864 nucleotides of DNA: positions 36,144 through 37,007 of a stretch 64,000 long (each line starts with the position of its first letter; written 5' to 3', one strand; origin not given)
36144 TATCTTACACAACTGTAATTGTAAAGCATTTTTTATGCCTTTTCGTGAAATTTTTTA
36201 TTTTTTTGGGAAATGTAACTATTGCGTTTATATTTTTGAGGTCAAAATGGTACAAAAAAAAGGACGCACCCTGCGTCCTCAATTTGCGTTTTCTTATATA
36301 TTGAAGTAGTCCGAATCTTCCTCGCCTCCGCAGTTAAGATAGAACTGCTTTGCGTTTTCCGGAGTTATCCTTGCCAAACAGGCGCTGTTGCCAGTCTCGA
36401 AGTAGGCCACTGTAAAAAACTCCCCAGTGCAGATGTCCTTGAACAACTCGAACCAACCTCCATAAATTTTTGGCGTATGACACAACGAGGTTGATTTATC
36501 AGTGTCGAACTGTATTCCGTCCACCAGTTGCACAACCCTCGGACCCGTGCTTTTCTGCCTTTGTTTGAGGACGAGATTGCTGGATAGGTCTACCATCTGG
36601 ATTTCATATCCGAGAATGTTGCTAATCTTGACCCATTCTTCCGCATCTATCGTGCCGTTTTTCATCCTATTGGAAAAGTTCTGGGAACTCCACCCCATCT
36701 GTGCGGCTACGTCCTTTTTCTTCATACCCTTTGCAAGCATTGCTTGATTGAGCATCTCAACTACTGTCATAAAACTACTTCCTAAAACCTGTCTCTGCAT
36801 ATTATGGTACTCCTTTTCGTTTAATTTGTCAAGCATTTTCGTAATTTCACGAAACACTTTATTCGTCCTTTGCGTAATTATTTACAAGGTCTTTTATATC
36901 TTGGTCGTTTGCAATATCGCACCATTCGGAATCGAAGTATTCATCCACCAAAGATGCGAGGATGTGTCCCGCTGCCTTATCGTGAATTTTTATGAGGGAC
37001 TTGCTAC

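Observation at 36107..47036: Three copies of one consensus promoter with an embedded palindromic operator split the accessory region into three operons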

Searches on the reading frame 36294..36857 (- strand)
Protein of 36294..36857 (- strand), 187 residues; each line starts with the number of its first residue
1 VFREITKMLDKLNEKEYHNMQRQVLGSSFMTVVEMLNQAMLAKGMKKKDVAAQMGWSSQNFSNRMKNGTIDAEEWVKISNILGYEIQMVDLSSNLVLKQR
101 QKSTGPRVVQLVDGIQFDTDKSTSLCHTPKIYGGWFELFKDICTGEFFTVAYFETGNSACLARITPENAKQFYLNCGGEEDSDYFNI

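Call 12: search_protein_families(library=pfam, proteins=[window:36294-36857:-], max_evalue=0.01)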
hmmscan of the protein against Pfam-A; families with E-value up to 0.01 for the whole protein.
window:36294-36857:- (187 aa): 2 families
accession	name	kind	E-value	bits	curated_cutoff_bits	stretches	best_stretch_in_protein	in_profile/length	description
PF13443.12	HTH_26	-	0.00082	20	22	1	36-84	2-52/63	Cro/C1-type HTH DNA-binding domain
PF01381.28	HTH_3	-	0.0083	16.6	23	0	38-87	3-53/55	Helix-turn-helix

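Call 47: find_related_loci(query=window:36294-36800:-, collection=viral_contigs, flank=10000)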
Query window:36294-36800:- (168 aa) in viral_contigs; peptide patterns used: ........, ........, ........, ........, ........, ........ (x = any residue, [..] = any of these).
4 stretches matched a pattern; 1 encode a relative of the query (tblastn E <= 1e-3); 1 distinct loci.
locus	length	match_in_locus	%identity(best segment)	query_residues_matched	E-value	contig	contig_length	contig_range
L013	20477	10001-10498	62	1-166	8e-74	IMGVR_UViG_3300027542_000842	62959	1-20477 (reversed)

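Call 48: find_homologous_proteins(query=window:36294-36800:-)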
Query window:36294-36800:- (168 aa): 29 proteins with E <= 0.001 among 34 candidates.
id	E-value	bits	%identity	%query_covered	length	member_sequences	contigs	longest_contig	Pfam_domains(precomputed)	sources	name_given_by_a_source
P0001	1.4e-107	375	99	100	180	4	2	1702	-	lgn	-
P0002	1.9e-77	277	72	99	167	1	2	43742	-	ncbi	-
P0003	3.7e-77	276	70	99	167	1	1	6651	-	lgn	-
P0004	5.9e-77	275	72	99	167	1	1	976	-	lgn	-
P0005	9.6e-77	274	70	99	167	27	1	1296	-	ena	-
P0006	2.4e-76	273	72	99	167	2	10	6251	-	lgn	-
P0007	4.5e-76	272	72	99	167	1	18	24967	-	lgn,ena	-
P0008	1.2e-75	271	72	99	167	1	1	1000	-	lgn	-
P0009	1.7e-75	270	71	98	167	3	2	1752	-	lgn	-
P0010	3.2e-75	269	72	99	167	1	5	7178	-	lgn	-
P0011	3.4e-75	269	70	99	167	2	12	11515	-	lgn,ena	-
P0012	3.5e-75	269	72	97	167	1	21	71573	-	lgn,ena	-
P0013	7.5e-75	268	72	97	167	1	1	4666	-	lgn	-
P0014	2.9e-73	263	72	97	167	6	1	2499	-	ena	-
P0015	2.2e-72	260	69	97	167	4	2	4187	-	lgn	-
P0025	3.9e-65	237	63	96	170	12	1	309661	PF01381.29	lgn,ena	-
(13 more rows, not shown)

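Call 49: find_encoding_contigs(protein=P0025, flank=10000, max_places=2)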
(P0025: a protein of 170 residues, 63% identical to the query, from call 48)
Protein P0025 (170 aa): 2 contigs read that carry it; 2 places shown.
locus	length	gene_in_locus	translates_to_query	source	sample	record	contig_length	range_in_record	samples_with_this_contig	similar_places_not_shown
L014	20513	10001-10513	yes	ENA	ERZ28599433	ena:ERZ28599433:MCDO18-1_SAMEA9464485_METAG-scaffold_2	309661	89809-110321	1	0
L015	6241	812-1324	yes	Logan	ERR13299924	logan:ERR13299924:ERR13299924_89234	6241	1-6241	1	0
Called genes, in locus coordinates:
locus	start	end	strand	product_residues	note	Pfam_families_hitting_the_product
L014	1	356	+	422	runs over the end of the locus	PF00078:RVT_1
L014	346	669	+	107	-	-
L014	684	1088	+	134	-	-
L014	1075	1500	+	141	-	-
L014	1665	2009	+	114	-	PF06296:RelE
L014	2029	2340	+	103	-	PF01381:HTH_3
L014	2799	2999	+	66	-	-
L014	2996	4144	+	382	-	-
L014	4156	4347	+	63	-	PF18789:DarA_C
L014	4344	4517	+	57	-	-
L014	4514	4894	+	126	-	-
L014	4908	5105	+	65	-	-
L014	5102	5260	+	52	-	-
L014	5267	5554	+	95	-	-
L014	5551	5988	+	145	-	PF24692:DUF7659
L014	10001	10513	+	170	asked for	PF01381:HTH_3 (faint)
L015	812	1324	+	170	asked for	PF01381:HTH_3 (faint)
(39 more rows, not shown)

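Call 50: find_encoding_contigs(protein=P0012, flank=10000, max_places=3)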
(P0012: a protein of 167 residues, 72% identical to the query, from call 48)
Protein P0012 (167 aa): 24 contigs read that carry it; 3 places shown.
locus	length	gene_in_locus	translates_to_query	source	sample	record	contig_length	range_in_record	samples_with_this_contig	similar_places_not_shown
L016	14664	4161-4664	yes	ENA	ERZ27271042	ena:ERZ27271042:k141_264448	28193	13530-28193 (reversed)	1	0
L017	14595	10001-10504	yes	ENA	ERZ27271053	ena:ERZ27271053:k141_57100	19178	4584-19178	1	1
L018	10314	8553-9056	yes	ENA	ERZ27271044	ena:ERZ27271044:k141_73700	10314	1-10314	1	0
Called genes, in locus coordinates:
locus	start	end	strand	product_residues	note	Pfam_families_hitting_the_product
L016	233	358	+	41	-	-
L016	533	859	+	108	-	PF11171:DUF2958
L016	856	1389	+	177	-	-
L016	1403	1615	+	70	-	-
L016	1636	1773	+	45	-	-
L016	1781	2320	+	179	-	-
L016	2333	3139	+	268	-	PF18406:DUF1281_C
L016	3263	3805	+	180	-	-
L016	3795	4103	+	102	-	-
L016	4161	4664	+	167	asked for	-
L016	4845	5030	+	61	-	-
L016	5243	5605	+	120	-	-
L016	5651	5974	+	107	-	-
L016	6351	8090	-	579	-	PF00239:Resolvase, PF07508:Recombinase, PF13408:Zn_ribbon_recom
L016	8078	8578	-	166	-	-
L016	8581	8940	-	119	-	PF01381:HTH_3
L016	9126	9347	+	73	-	-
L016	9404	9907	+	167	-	-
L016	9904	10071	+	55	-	-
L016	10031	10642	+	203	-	-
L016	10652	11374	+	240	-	-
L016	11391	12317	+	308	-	PF03837:RecT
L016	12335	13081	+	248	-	PF14297:Lin1244_N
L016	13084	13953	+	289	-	PF01695:IstB_IS21, PF00004:AAA (faint)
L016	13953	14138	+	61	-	-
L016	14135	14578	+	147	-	PF05866:RusA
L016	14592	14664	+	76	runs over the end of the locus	-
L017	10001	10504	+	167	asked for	-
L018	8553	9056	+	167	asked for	-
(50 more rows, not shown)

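Call 56: find_encoding_contigs(protein=P0002, flank=10000, max_places=2)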
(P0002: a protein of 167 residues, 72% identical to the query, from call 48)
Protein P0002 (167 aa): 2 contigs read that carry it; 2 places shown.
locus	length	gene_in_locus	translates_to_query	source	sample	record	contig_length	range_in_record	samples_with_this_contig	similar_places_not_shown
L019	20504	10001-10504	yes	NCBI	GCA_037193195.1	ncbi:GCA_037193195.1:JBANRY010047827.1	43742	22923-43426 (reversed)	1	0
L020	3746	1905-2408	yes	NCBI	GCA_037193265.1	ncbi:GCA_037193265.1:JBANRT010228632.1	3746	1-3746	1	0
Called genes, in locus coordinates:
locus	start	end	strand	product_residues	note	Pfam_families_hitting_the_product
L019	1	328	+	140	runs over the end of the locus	-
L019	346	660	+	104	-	-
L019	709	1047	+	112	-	-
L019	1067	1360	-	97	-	-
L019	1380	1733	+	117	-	PF05973:Gp49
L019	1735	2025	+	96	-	PF13744:HTH_37, PF12844:HTH_19, PF13443:HTH_26, PF01381:HTH_3, PF13560:HTH_31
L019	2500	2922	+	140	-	-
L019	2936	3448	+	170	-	-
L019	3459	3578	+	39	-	-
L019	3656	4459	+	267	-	PF19789:DUF6273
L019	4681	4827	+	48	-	-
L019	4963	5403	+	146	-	-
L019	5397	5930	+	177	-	-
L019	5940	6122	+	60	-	-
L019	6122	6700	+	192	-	-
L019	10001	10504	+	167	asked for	-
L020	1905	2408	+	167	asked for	-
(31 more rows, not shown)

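Call 57: find_encoding_contigs(protein=P0007, flank=10000, max_places=2)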
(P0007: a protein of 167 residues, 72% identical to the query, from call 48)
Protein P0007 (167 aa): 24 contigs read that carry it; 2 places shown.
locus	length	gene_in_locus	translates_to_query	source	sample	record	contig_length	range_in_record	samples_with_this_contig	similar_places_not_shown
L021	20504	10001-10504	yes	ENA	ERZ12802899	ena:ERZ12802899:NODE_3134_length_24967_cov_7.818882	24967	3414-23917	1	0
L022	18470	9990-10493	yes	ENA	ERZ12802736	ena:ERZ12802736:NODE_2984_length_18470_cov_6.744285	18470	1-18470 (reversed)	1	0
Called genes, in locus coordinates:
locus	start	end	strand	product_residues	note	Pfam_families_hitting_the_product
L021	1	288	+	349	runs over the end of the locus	PF06068:TIP49 (faint), PF01078:Mg_chelatase (faint), PF05496:RuvB_N, PF13191:AAA_16 (faint), PF00004:AAA, PF07728:AAA_5, PF17864:AAA_lid_4, PF05491:WHD_RuvB, +1 more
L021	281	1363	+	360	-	PF02547:Queuosine_synth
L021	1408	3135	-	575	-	PF00239:Resolvase, PF07508:Recombinase, PF13408:Zn_ribbon_recom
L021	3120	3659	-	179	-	-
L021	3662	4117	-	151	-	-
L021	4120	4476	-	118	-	PF01381:HTH_3 (weak)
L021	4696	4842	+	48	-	-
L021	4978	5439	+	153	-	-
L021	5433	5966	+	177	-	-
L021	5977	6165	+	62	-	-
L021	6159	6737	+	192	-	-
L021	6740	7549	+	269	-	PF18406:DUF1281_C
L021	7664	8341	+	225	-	-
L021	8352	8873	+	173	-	-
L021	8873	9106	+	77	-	-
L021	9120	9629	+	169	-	PF02452:PemK_toxin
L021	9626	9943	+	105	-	-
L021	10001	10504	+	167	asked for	-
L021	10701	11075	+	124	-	-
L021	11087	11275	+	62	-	-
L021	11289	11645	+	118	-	-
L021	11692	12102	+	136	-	-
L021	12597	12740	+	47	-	-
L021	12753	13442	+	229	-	PF07505:DUF5131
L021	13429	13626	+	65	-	-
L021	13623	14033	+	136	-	-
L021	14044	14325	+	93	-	-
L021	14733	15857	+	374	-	PF01702:TGT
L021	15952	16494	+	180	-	PF02699:YajC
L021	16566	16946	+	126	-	-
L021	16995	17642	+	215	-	PF04263:TPK_catalytic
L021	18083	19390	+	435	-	PF04055:Radical_SAM, PF13353:Fer4_12, PF13186:SPASM (weak)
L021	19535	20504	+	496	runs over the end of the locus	-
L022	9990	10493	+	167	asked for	-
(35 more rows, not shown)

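Call 64: search_solved_structures(query=L021:4120-4476:-, max_evalue=0.01)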
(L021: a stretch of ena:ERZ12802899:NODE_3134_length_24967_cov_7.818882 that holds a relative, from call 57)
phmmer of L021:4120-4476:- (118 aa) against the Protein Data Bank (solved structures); distinct sequences matched with E-value up to 0.01: 2.
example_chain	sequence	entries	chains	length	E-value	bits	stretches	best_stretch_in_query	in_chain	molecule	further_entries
3bs3_A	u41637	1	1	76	0.00077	22.5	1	12-64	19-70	Putative DNA-binding protein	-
3omt_A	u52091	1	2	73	0.003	20.6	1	6-64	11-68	uncharacterized protein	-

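Call 65: search_protein_families(library=phrogs, proteins=[L021:4120-4476:-, L016:9126-9347:+, L016:9404-9907:+, window:36294-36800:-], max_evalue=0.001)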
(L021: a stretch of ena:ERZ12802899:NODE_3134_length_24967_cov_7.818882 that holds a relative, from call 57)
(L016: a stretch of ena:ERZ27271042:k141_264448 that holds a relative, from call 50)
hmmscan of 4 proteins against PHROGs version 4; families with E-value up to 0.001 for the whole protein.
L021:4120-4476:- (118 aa): 13 families
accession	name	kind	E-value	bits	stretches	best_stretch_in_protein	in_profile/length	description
phrog_8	-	transcription regulation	2.9e-13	51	1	1-91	74-150/346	transcriptional regulator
phrog_3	-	transcription regulation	1.2e-11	46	1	1-90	86-181/430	transcriptional repressor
phrog_2967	-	transcription regulation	2.1e-10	41.5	1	2-68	9-74/225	transcriptional regulator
phrog_4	-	transcription regulation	3.3e-10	40.5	1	1-89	134-205/400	transcriptional repressor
phrog_34939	-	unknown function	4.7e-10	40.5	1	6-76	12-82/280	-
phrog_2439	-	transcription regulation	5.7e-10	39.6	1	5-67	9-70/367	transcriptional regulator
phrog_2328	-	transcription regulation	8.9e-08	33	1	3-67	15-78/128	transcriptional repressor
phrog_1373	-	transcription regulation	9.6e-07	29.9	1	8-78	68-137/166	transcriptional regulator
phrog_3037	-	transcription regulation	1.6e-06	29.1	1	3-102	26-108/189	transcriptional repressor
phrog_296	-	integration and excision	7e-05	22.7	1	4-44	228-268/626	DNA transposition protein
phrog_1124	-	transcription regulation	0.0002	22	1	2-42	3-46/177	transcriptional regulator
phrog_5823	-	transcription regulation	0.00039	20.7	1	4-74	7-77/404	transcriptional regulator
phrog_4583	-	transcription regulation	0.00053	21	1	7-61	14-67/81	transcriptional repressor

L016:9126-9347:+ (73 aa): 1 family
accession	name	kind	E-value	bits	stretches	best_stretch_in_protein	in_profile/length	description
phrog_3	-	transcription regulation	1.6e-07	32.5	1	2-68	89-150/430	transcriptional repressor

L016:9404-9907:+ (167 aa): 1 family
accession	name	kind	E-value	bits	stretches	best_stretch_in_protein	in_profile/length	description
phrog_6499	-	transcription regulation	4.9e-44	150.5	1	5-159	3-154/157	transcriptional regulator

window:36294-36800:- (168 aa): 4 families
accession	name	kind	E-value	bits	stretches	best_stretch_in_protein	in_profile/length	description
phrog_38278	-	unknown function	2.1e-34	120.1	1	13-158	18-170/180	-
phrog_4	-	transcription regulation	1.5e-05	25.1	1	11-67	135-188/400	transcriptional repressor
phrog_3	-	transcription regulation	1.6e-05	25.9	1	10-80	86-155/430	transcriptional repressor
phrog_8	-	transcription regulation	0.0002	21.9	1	10-65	74-130/346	transcriptional regulator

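Call 67: search_dna_similar(query=window:36294-36800:-, collection=phages, mode=protein, max_evalue=0.001)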
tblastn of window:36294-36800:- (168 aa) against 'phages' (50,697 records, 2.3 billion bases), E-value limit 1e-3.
Records with a match: 13; places in all: 13; records where one place covers at least 80% of the query: 2.
Best place of each record, by identity: <60% 13.
By first word of the organism name: Lactobacillus 6; Lacticaseibacillus 5; Faecalibacterium 2.
By host as written in the record: Lactobacillus rhamnosus 3; Faecalibacterium prausnitzii 2; Lacticaseibacillus rhamnosus LMG 23327 1; Lactobacillus rhamnosus strain M1 1; Lacticaseibacillus casei LMG 24102 1; Lacticaseibacillus casei LMG 24099 1; Lactobacillus casei ATCC 393 1; Lactobacillus casei 1; and 2 more.
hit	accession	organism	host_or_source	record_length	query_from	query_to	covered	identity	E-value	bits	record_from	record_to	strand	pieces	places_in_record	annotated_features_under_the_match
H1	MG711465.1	Faecalibacterium phage FP_Brigit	Faecalibacterium prausnitzii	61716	1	153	91%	34.0%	4e-18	86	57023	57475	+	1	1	PemK family transcriptional regulator | hypothetical protein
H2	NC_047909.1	Faecalibacterium phage FP_Brigit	Faecalibacterium prausnitzii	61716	1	153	91%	34.0%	4e-18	86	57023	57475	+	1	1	helix-turn-helix domain-containing protein | MazF-like growth inhibitor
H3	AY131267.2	Lactobacillus phage Lc-Nu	Lactobacillus rhamnosus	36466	2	85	50%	36.0%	5e-6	51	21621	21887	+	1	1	ORF23: Cro-like repressor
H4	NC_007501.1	Lactobacillus phage Lc-Nu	Lactobacillus rhamnosus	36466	2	85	50%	36.0%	5e-6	51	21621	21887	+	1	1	ORF23: helix-turn-helix domain-containing protein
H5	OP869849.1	Lacticaseibacillus phage R24.1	Lacticaseibacillus rhamnosus LMG 23327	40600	2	85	50%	34.8%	2e-5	49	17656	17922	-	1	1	hypothetical protein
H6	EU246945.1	Lactobacillus phage Lrm1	Lactobacillus rhamnosus strain M1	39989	2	85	50%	34.8%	2e-5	49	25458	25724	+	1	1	cro | ribosome_binding_site (x2)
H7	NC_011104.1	Lactobacillus phage Lrm1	Lactobacillus rhamnosus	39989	2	85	50%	34.8%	2e-5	49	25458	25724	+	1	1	helix-turn-helix domain-containing protein | ribosome_binding_site (x2)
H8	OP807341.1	Lacticaseibacillus phage C4.1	Lacticaseibacillus casei LMG 24102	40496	2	85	50%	34.8%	2e-5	49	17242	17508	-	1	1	hypothetical protein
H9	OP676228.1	Lacticaseibacillus phage C3.1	Lacticaseibacillus casei LMG 24099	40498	2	85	50%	34.8%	2e-5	49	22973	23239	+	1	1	hypothetical protein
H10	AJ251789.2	Lactobacillus phage A2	Lactobacillus casei ATCC 393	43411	2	85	50%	33.7%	4e-5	48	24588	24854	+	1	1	cro: Cro protein | cro and ant: CI and Cro proteins | cro: ribosome_binding_site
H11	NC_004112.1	Lactobacillus phage A2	Lactobacillus casei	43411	2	85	50%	33.7%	4e-5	48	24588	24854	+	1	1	cro: helix-turn-helix domain-containing protein | cro and ant: CI and Cro proteins | cro: ribosome_binding_site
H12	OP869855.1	Lacticaseibacillus phage R29.1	Lacticaseibacillus rhamnosus LMG 27305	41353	2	72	42%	36.5%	8e-5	47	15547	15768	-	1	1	hypothetical protein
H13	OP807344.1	Lacticaseibacillus phage R3.1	Lacticaseibacillus rhamnosus LMG 10768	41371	2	72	42%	36.5%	8e-5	47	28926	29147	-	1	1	hypothetical protein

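Call 68: search_dna_similar(query=L021:4120-4476:-, collection=phages, mode=protein, max_evalue=0.00001)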
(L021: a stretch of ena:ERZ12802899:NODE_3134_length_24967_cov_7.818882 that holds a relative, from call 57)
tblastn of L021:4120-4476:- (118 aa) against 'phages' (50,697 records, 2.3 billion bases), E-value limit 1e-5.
Records with a match: 6; places in all: 6; records where one place covers at least 80% of the query: 2.
Best place of each record, by identity: <60% 6.
By first word of the organism name: Faecalibacterium 2; Faecalimonas 2; Bacteriophage 1; Blautia 1.
By host as written in the record: Faecalibacterium prausnitzii 2; Faecalimonas sp. 2; - 1; Blautia sp. 1.
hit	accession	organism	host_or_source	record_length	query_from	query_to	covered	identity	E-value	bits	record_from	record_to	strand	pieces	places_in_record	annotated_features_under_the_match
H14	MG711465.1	Faecalibacterium phage FP_Brigit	Faecalibacterium prausnitzii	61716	4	111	92%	34.3%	9e-11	63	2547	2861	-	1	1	helix-turn-helix domain-containing protein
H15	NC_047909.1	Faecalibacterium phage FP_Brigit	Faecalibacterium prausnitzii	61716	4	111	92%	34.3%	9e-11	63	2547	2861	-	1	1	helix-turn-helix domain-containing protein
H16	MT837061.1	Bacteriophage sp.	human fecal samples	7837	1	65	55%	44.6%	1e-7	54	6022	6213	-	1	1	record has no annotation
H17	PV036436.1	Faecalimonas phage NatCom_26447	Faecalimonas sp.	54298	4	65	53%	41.9%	8e-7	51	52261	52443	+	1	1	hypothetical protein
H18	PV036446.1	Faecalimonas phage NatCom_33527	Faecalimonas sp.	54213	4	65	53%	40.3%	5e-6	49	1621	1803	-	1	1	hypothetical protein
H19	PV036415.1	Blautia phage NatCom_2932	Blautia sp.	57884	4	65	53%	40.3%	5e-6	49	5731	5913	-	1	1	hypothetical protein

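Call 78: find_homologous_proteins(query=L021:4120-4476:-, max_evalue=1e-10)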
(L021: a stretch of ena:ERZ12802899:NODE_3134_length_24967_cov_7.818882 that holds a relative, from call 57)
Query L021:4120-4476:- (118 aa): 111 proteins with E <= 1e-10 among 121 candidates.
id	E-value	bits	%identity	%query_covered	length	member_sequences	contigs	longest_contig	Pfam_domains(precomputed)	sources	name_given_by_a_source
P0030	9.3e-67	239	99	99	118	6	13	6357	PF01381.29,PF13560.13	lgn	-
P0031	2.9e-66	238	97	100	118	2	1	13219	PF01381.29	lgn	-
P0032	2.3e-61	222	92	99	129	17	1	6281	PF01381.29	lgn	-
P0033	4.2e-61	221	92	99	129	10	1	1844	PF01381.29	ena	-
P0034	3.2e-58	212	84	99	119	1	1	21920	PF01381.29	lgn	-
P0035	7.0e-58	211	87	98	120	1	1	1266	PF01381.29,PF13560.13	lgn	-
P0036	1.0e-48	181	75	97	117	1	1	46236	PF12844.14,PF01381.29,PF13560.13,PF13443.13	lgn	-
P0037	2.4e-48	180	73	97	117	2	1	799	PF01381.29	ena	-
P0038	1.3e-47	178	75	97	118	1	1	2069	PF01381.29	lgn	-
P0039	1.3e-47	178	79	99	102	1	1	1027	PF01381.29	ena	-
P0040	1.5e-45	171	71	99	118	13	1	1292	PF01381.29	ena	-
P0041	2.5e-45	170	73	99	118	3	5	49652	PF01381.29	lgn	-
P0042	4.6e-45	170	70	97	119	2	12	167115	PF01381.29,PF13560.13,PF13443.13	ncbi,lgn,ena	-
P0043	7.7e-45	169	72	98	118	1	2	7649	-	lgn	-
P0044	1.1e-44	168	70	99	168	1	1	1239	PF01381.29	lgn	-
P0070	2.8e-35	138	61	98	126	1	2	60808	PF01381.29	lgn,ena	-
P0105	2.1e-30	122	52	94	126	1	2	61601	-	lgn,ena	-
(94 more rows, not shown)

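Call 79: find_encoding_contigs(protein=P0031, flank=10000, max_places=3)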
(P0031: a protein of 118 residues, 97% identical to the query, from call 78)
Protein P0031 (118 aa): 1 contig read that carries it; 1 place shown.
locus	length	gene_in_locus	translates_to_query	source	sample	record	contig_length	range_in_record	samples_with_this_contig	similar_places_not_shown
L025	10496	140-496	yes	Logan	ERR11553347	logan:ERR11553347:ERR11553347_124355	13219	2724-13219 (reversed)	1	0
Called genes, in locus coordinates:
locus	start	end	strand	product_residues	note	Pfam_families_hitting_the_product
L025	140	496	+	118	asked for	PF01381:HTH_3 (faint)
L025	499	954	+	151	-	-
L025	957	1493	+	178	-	-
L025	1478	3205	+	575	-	PF00239:Resolvase, PF07508:Recombinase, PF13408:Zn_ribbon_recom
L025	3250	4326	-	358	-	PF02547:Queuosine_synth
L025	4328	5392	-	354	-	PF05673:DUF815 (faint), PF06068:TIP49 (faint), PF05496:RuvB_N, PF00004:AAA, PF07728:AAA_5, PF17864:AAA_lid_4, PF05491:WHD_RuvB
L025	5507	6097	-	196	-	PF01330:RuvA_N, PF00633:HHH (faint), PF14520:HHH_5, PF07499:RuvA_C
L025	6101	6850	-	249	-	PF19789:DUF6273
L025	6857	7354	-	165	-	PF02075:RuvC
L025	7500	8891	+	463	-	PF00206:Lyase_1, PF14698:ASL_C2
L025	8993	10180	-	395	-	PF00155:Aminotran_1_2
